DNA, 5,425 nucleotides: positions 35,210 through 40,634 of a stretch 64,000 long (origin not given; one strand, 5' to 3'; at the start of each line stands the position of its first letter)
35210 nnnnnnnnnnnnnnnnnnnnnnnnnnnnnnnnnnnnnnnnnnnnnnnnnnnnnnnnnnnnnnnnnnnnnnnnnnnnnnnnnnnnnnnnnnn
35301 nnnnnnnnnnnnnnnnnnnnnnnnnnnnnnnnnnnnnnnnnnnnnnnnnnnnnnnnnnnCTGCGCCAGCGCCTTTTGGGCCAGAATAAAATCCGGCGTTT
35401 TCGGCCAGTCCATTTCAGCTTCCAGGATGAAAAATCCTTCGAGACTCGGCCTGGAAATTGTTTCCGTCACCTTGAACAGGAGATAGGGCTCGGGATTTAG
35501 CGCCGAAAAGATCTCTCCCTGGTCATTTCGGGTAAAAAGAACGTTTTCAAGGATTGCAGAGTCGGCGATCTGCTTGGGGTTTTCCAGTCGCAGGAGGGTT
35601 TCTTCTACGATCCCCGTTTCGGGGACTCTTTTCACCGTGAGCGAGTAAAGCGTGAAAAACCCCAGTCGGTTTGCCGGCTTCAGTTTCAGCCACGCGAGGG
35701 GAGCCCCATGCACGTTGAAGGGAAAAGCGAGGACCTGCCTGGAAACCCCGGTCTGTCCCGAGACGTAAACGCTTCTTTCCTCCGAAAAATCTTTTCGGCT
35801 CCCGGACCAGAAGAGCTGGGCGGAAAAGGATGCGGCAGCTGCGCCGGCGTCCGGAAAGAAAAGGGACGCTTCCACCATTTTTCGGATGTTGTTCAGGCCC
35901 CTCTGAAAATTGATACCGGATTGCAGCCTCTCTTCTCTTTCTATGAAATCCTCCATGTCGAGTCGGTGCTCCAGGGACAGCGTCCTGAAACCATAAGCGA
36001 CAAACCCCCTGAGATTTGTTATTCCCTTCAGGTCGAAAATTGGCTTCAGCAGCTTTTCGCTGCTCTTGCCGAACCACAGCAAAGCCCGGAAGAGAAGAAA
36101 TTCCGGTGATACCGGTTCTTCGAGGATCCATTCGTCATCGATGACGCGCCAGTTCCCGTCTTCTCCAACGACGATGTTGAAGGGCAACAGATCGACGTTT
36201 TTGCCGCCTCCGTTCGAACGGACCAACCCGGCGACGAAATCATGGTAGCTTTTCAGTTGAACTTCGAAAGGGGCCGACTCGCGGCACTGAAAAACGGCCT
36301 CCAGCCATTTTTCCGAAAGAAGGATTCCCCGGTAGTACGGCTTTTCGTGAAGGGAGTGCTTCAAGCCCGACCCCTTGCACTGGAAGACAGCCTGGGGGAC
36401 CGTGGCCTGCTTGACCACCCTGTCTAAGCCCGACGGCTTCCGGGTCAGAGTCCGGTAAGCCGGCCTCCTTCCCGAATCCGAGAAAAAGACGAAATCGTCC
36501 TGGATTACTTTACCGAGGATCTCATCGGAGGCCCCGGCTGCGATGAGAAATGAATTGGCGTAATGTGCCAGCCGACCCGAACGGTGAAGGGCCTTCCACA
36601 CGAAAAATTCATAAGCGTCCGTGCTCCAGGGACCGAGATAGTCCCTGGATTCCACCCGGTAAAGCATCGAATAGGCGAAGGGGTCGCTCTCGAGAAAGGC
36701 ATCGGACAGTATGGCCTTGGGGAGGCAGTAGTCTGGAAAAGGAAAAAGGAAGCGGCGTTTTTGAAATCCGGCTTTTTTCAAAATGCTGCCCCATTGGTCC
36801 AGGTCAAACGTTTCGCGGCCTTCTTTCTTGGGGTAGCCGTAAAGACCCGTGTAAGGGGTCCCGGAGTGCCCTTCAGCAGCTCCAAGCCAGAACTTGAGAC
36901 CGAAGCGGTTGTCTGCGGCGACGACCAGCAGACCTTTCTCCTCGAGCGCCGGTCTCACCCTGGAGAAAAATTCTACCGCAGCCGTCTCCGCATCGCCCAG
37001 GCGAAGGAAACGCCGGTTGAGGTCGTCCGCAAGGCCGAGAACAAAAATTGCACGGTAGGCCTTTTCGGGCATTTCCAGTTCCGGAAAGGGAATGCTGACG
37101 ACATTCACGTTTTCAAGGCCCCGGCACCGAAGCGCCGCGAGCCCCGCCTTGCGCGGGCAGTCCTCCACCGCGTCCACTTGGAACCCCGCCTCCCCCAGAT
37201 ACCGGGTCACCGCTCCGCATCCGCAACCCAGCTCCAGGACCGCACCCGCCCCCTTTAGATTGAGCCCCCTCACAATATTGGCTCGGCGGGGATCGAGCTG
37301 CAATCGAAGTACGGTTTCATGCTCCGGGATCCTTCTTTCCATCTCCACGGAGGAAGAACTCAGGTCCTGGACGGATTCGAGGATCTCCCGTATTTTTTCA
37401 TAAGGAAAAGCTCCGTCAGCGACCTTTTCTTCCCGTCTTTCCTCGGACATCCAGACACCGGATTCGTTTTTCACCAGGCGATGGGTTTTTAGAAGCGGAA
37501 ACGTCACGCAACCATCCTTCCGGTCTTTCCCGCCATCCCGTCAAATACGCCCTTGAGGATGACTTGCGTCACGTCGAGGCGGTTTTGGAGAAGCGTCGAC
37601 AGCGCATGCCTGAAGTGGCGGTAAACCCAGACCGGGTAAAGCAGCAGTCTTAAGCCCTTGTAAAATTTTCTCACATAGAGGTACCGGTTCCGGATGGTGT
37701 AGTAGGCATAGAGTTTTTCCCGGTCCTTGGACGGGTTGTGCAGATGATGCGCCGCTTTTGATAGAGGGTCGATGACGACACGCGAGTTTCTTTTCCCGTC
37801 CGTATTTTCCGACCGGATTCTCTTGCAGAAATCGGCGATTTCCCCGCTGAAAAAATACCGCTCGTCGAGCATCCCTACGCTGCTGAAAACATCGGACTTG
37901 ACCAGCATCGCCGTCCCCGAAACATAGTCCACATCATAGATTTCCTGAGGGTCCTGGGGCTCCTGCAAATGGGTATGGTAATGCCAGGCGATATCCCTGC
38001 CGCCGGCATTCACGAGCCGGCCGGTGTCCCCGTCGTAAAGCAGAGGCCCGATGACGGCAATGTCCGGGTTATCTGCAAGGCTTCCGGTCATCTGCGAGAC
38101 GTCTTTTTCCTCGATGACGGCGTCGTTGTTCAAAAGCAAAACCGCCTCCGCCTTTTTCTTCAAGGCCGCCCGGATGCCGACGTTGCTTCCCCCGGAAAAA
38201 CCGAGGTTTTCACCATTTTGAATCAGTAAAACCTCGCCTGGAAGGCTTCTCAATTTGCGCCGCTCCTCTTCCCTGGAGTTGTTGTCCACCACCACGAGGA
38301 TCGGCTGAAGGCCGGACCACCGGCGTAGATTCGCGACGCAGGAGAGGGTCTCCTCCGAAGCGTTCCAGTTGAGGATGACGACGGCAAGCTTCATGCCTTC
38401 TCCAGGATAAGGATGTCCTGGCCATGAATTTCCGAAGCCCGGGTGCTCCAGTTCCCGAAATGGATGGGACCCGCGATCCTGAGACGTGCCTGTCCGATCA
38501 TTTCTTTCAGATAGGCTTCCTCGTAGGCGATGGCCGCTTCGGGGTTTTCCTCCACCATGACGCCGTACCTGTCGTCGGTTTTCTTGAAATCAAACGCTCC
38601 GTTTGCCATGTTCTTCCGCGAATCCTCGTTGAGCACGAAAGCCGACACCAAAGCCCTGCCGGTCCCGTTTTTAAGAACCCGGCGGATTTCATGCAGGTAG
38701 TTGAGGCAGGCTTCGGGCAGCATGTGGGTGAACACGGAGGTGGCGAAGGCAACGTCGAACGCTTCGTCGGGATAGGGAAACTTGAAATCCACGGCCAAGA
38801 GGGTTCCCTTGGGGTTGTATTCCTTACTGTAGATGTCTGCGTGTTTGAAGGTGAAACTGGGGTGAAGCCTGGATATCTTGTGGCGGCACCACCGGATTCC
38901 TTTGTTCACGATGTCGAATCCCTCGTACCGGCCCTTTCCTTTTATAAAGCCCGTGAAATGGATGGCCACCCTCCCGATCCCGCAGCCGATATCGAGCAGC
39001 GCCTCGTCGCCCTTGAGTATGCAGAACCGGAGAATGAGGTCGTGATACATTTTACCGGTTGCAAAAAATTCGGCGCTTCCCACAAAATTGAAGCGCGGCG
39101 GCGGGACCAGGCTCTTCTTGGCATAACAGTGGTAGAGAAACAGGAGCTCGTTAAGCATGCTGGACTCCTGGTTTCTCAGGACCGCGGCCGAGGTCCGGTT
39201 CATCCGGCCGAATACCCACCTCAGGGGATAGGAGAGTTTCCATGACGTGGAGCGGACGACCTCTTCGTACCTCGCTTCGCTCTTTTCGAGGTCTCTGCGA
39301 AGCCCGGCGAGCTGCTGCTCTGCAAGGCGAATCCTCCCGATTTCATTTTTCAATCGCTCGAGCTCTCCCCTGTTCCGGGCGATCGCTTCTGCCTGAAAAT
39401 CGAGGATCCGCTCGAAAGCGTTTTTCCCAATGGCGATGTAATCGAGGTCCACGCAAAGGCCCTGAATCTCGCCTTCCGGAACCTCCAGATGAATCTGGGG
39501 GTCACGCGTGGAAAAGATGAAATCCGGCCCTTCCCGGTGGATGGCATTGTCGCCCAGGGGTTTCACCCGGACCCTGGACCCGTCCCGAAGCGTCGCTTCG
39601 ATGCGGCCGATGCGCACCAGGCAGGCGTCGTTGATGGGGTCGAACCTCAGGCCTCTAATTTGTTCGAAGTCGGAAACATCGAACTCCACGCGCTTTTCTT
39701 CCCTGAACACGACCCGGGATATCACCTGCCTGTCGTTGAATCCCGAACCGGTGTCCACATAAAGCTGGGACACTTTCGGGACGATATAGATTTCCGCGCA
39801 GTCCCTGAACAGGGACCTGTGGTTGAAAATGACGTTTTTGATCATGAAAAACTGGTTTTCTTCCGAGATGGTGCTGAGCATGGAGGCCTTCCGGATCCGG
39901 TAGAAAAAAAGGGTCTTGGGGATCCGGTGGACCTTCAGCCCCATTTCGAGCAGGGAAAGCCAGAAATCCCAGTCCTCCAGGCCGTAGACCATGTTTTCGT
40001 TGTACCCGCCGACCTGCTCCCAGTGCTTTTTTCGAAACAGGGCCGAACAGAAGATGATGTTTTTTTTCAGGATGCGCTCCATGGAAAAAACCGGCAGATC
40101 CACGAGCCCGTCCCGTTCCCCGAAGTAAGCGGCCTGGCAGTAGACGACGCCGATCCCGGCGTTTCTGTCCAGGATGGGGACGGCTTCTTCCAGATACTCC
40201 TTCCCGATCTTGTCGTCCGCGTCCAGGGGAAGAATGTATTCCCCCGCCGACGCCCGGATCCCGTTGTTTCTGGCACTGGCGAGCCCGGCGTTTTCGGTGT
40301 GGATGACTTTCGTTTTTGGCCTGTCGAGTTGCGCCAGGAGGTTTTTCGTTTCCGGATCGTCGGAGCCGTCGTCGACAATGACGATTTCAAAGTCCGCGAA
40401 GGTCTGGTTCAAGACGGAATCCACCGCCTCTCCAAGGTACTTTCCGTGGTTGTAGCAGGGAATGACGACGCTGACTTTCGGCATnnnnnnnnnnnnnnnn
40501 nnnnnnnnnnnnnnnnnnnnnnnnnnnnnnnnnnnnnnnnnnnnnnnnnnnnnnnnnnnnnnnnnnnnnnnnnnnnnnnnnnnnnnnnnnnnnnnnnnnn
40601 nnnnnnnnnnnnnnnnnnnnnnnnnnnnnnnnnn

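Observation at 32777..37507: WbdD-like methyltransferase/kinase head fused to a coiled coil, a 14-repeat array and a catalytically dead GT2: a candidate single-polypeptide chain terminator/ruler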

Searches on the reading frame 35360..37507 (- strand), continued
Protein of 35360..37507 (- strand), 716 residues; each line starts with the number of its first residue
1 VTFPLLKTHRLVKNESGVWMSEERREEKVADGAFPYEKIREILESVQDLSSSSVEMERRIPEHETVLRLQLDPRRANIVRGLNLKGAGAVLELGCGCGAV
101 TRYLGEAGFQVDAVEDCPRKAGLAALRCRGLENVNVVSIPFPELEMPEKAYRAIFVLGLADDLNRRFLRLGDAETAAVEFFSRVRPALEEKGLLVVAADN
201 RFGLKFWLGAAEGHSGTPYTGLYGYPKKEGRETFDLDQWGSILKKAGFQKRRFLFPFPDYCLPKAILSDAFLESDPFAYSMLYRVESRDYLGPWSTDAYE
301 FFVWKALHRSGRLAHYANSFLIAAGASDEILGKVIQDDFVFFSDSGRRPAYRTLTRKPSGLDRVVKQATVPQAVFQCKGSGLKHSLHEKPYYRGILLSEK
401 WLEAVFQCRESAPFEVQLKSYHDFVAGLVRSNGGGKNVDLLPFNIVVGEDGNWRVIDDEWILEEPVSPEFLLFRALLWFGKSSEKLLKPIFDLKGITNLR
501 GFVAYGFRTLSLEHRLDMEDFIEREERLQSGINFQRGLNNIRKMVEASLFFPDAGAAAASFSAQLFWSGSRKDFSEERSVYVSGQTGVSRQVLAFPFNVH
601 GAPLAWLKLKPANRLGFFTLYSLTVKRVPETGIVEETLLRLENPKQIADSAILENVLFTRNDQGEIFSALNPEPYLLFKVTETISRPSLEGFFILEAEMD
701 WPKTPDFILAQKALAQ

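Call 57: search_protein_families(library=pfam, proteins=[L001:5247-6587:+, L002:8616-9992:+, L016:8427-9932:+, L045:8458-9963:+, L062:8599-9954:+, L034:8622-9914:+, L057:8628-9950:+, L049:8320-9702:+], max_evalue=0.001)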
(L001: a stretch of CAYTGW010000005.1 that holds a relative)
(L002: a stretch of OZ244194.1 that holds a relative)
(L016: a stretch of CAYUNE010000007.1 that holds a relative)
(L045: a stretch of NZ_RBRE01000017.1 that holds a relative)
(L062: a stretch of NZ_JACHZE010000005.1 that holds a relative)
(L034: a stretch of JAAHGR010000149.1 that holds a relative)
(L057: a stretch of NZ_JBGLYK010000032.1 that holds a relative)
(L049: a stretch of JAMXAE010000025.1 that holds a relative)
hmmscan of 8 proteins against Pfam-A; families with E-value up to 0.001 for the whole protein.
L001:5247-6587:+ (447 aa): 6 families
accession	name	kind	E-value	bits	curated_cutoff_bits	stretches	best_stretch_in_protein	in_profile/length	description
PF14524.12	Wzt_C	-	4e-39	134.3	30.4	1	299-436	2-143/143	Wzt C-terminal domain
PF00005.33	ABC_tran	-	8.3e-24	85.2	25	1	59-191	1-136/137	ABC transporter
PF13304.12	AAA_21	-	7e-05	23.5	27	1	73-93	3-29/304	AAA domain, putative AbiEii toxin, Type IV TA system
PF13476.12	AAA_23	-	0.00016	22.8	27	1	60-90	11-40/201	AAA domain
PF13555.12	AAA_29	-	0.0004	20.5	27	1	63-86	16-39/61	P-loop containing region of AAA domain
PF13175.12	AAA_15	-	0.00086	19.5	32.1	0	58-89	13-43/374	AAA ATPase domain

L002:8616-9992:+ (459 aa): 5 families
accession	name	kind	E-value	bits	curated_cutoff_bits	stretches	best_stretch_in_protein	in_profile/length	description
PF14524.12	Wzt_C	-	1.1e-25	90.8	30.4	1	304-441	2-141/143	Wzt C-terminal domain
PF00005.33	ABC_tran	-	8e-24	85.2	25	1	61-193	1-136/137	ABC transporter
PF13304.12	AAA_21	-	3e-05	24.7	27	0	75-108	3-45/304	AAA domain, putative AbiEii toxin, Type IV TA system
PF13555.12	AAA_29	-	0.00021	21.4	27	1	64-98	15-49/61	P-loop containing region of AAA domain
PF13476.12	AAA_23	-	0.00023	22.3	27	1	62-99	11-47/201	AAA domain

L016:8427-9932:+ (502 aa): 5 families
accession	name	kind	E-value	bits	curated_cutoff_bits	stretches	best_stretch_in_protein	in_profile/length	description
PF14524.12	Wzt_C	-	2.1e-37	128.7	30.4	1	352-488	2-142/143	Wzt C-terminal domain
PF00005.33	ABC_tran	-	5.7e-23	82.5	25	1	109-241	1-136/137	ABC transporter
PF13304.12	AAA_21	-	3.8e-05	24.3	27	1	123-141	3-21/304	AAA domain, putative AbiEii toxin, Type IV TA system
PF13476.12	AAA_23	-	8.6e-05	23.7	27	1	105-143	6-43/201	AAA domain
PF13555.12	AAA_29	-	0.00026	21.1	27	1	110-146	13-49/61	P-loop containing region of AAA domain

L045:8458-9963:+ (502 aa): 7 families
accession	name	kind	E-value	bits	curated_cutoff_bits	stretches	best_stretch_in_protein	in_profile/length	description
PF14524.12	Wzt_C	-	1.3e-30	106.8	30.4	1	348-487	2-143/143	Wzt C-terminal domain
PF00005.33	ABC_tran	-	2.6e-22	80.3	25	1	101-233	1-136/137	ABC transporter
PF02463.25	SMC_N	-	9.7e-05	22.3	40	0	112-131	25-44/220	RecF/RecN/SMC N terminal domain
PF13476.12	AAA_23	-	0.00016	22.8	27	1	102-135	13-43/201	AAA domain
PF13555.12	AAA_29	-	0.00035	20.7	27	1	106-136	17-47/61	P-loop containing region of AAA domain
PF13304.12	AAA_21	-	0.00046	20.8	27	0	115-131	3-19/304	AAA domain, putative AbiEii toxin, Type IV TA system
PF13401.12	AAA_22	-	0.00051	20.8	27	0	114-261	8-121/130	AAA domain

L062:8599-9954:+ (452 aa): 6 families
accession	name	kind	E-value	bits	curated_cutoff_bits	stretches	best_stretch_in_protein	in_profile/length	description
PF14524.12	Wzt_C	-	2.6e-31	109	30.4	1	303-439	3-141/143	Wzt C-terminal domain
PF00005.33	ABC_tran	-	5e-24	85.9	25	1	57-189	1-136/137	ABC transporter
PF13476.12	AAA_23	-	2.9e-05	25.2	27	1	58-100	11-52/201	AAA domain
PF13304.12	AAA_21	-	4.3e-05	24.1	27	0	71-87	3-19/304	AAA domain, putative AbiEii toxin, Type IV TA system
PF02463.25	SMC_N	-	4.8e-05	23.3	40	0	60-92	18-49/220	RecF/RecN/SMC N terminal domain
PF13555.12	AAA_29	-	0.0003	20.9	27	1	62-101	17-55/61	P-loop containing region of AAA domain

L034:8622-9914:+ (431 aa): 5 families
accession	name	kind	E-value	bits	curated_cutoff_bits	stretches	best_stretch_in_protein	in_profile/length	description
PF14524.12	Wzt_C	-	5.6e-25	88.4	30.4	1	281-419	2-142/143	Wzt C-terminal domain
PF00005.33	ABC_tran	-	3.7e-24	86.3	25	1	45-177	1-136/137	ABC transporter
PF13476.12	AAA_23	-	1.5e-05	26.2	27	1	45-266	10-185/201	AAA domain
PF13304.12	AAA_21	-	5.3e-05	23.9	27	0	59-76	3-20/304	AAA domain, putative AbiEii toxin, Type IV TA system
PF13555.12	AAA_29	-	7.1e-05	22.9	27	1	50-83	17-50/61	P-loop containing region of AAA domain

L057:8628-9950:+ (441 aa): 6 families
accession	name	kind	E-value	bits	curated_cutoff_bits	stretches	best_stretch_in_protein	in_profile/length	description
PF14524.12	Wzt_C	-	1.9e-29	103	30.4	1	295-433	2-142/143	Wzt C-terminal domain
PF00005.33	ABC_tran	-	3e-22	80.1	25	1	47-179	1-136/137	ABC transporter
PF13304.12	AAA_21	-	2.9e-05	24.7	27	1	61-78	3-20/304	AAA domain, putative AbiEii toxin, Type IV TA system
PF13476.12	AAA_23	-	8.7e-05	23.7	27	1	49-85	12-47/201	AAA domain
PF13555.12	AAA_29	-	9.4e-05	22.5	27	1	53-91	18-55/61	P-loop containing region of AAA domain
PF02463.25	SMC_N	-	0.00048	20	40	0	59-97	26-64/220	RecF/RecN/SMC N terminal domain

L049:8320-9702:+ (461 aa): 6 families
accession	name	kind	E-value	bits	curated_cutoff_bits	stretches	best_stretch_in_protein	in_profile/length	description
PF14524.12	Wzt_C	-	5e-31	108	30.4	1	311-450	2-143/143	Wzt C-terminal domain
PF00005.33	ABC_tran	-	1.5e-24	87.6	25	1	65-197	1-136/137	ABC transporter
PF13476.12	AAA_23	-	3.8e-05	24.8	27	1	59-106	7-50/201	AAA domain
PF02463.25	SMC_N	-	0.00069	19.5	40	0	67-100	17-49/220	RecF/RecN/SMC N terminal domain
PF13304.12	AAA_21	-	0.00074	20.1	27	0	79-95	3-19/304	AAA domain, putative AbiEii toxin, Type IV TA system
PF13401.12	AAA_22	-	0.00098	19.9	27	0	80-226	10-122/130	AAA domain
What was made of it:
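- All 8 that were tested carry Wzt_C (call 57). All 8 tested carry the cap-reading Wzt_C domain (call 57).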

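Call 67: find_encoding_contigs(protein=P0002, flank=10000, max_places=3)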
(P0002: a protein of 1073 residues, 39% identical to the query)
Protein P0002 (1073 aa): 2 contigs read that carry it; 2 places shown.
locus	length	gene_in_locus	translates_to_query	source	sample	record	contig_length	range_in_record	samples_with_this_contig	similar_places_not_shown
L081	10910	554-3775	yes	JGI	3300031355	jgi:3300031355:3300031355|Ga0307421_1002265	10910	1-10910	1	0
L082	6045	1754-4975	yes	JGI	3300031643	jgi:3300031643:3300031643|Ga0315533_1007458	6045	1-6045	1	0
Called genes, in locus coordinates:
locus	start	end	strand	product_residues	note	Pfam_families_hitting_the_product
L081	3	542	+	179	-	?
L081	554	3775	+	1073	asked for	PF13489:Methyltransf_23, PF08241:Methyltransf_11 (weak), PF13649:Methyltransf_25, PF00535:Glycos_transf_2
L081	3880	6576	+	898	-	PF00535:Glycos_transf_2, PF10111:Glyco_tranf_2_2, PF13506:Glyco_transf_21 (weak), PF00535:Glycos_transf_2, PF10111:Glyco_tranf_2_2 (weak), PF13641:Glyco_tranf_2_3, PF13632:Glyco_trans_2_3 (weak)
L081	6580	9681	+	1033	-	PF00535:Glycos_transf_2, PF10111:Glyco_tranf_2_2, PF13641:Glyco_tranf_2_3 (faint), PF00535:Glycos_transf_2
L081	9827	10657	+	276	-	PF00535:Glycos_transf_2, PF10111:Glyco_tranf_2_2, PF13641:Glyco_tranf_2_3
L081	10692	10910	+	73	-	?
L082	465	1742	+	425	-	PF00005:ABC_tran, PF14524:Wzt_C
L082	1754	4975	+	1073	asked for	PF13489:Methyltransf_23, PF08241:Methyltransf_11 (weak), PF13649:Methyltransf_25, PF00535:Glycos_transf_2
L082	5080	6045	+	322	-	?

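Call 77: search_protein_families(library=pfam, proteins=[L014:10931-12850:+, L022:15469-17400:+, L010:10849-12795:+, L009:15544-17511:+, L008:6106-6978:+, L001:3712-4434:+], max_evalue=0.001)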
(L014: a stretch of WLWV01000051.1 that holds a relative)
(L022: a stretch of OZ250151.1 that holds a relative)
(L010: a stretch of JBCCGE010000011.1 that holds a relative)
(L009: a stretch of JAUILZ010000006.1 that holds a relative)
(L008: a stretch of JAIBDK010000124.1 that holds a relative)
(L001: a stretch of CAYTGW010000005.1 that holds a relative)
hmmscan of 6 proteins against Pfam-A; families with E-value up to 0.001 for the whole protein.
L014:10931-12850:+ (640 aa): 0 families

L022:15469-17400:+ (644 aa): 0 families

L010:10849-12795:+ (649 aa): 0 families

L009:15544-17511:+ (656 aa): 0 families

L008:6106-6978:+ (291 aa): 0 families

L001:3712-4434:+ (241 aa): 0 families
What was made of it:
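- Tried and rejected: I tested whether they are CotH kinases; they have no Pfam hits (call 77).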

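Call 78: find_encoding_contigs(protein=P0006, flank=10000, max_places=3)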
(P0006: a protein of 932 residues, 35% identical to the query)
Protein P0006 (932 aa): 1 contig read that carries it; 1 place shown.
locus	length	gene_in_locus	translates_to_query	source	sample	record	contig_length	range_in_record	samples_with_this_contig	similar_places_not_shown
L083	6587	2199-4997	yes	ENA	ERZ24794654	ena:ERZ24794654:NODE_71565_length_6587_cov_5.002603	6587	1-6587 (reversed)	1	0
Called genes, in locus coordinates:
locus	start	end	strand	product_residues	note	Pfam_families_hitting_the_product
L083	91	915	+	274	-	PF01209:Ubie_methyltran (weak), PF13489:Methyltransf_23, PF13847:Methyltransf_31, PF08241:Methyltransf_11, PF08242:Methyltransf_12, PF13649:Methyltransf_25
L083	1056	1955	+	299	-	PF00535:Glycos_transf_2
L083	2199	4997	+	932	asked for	PF13489:Methyltransf_23 (weak), PF13649:Methyltransf_25 (weak), PF08241:Methyltransf_11 (weak), PF08242:Methyltransf_12 (weak)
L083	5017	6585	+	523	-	?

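Call 79: find_encoding_contigs(protein=P0005, flank=10000, max_places=3)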
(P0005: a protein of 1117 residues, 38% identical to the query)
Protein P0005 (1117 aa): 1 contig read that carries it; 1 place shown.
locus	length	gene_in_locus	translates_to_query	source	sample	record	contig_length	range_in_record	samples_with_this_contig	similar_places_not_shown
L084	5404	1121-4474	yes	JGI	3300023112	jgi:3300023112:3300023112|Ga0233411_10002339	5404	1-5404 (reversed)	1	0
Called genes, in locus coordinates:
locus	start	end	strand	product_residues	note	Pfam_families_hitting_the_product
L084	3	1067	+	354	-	?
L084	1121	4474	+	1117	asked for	PF13489:Methyltransf_23, PF08241:Methyltransf_11 (weak), PF08242:Methyltransf_12 (weak), PF13649:Methyltransf_25 (weak), PF00535:Glycos_transf_2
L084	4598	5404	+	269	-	?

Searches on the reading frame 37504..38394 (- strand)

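Call 7: search_protein_families(library=pfam, proteins=[window:37504-38394:-], max_evalue=0.001)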
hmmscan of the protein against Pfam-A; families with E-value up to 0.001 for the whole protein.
window:37504-38394:- (296 aa): 2 families
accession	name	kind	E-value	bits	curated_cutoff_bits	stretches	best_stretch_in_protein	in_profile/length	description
PF00535.33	Glycos_transf_2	-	2e-12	47.8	23.3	1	5-170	2-164/168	Glycosyl transferase family 2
PF13641.12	Glyco_tranf_2_3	-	7.8e-05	23.2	27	1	3-181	3-182/230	Glycosyltransferase like family 2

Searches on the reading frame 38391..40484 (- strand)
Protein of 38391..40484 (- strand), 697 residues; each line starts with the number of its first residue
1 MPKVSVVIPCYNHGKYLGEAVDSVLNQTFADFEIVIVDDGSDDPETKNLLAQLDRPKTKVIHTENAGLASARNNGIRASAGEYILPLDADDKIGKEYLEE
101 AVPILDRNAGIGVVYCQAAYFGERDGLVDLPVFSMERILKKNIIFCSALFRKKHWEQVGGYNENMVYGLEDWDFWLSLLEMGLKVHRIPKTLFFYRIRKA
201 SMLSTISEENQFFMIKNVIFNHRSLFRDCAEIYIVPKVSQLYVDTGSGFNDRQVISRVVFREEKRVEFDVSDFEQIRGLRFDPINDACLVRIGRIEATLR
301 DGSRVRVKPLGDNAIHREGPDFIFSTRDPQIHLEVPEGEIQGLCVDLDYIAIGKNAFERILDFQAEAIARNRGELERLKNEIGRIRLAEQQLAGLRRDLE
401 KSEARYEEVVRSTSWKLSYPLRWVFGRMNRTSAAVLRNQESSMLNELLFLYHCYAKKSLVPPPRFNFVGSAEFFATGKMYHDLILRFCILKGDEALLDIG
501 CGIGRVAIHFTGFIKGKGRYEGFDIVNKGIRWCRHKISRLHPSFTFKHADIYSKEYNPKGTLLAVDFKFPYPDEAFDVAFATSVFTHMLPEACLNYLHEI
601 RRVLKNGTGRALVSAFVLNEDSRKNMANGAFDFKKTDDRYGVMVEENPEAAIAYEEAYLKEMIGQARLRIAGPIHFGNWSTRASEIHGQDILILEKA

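Call 7: search_protein_families(library=pfam, proteins=[window:38391-40484:-], max_evalue=0.001)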
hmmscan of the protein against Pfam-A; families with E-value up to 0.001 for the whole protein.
window:38391-40484:- (697 aa): 10 families
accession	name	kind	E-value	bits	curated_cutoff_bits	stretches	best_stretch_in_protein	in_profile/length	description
PF00535.33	Glycos_transf_2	-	9.4e-32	110.7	23.3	1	5-128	1-126/168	Glycosyl transferase family 2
PF13641.12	Glyco_tranf_2_3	-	1.4e-15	58.4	27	1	2-192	1-208/230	Glycosyltransferase like family 2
PF10111.15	Glyco_tranf_2_2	-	4.4e-15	56.4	27.3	1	5-203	1-223/276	Glycosyltransferase like family 2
PF13649.12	Methyltransf_25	-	3.3e-12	47.4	27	1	497-607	2-96/97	Methyltransferase domain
PF13847.12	Methyltransf_31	-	7.8e-11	42.3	27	1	491-617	2-113/145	Methyltransferase domain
PF08241.18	Methyltransf_11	-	1.5e-10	42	21.2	1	497-607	1-90/95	Methyltransferase domain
PF13489.12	Methyltransf_23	-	1.6e-07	31.6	27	1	482-616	11-119/164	Methyltransferase domain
PF02709.20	Glyco_transf_7C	-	3.7e-07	30.1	23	1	148-195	24-73/78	N-terminal domain of galactosyltransferase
PF08242.18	Methyltransf_12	-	6.1e-06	27.3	30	1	497-607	1-95/98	Methyltransferase domain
PF13632.12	Glyco_trans_2_3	-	0.00044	20.5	27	0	83-195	1-122/198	Glycosyl transferase family group 2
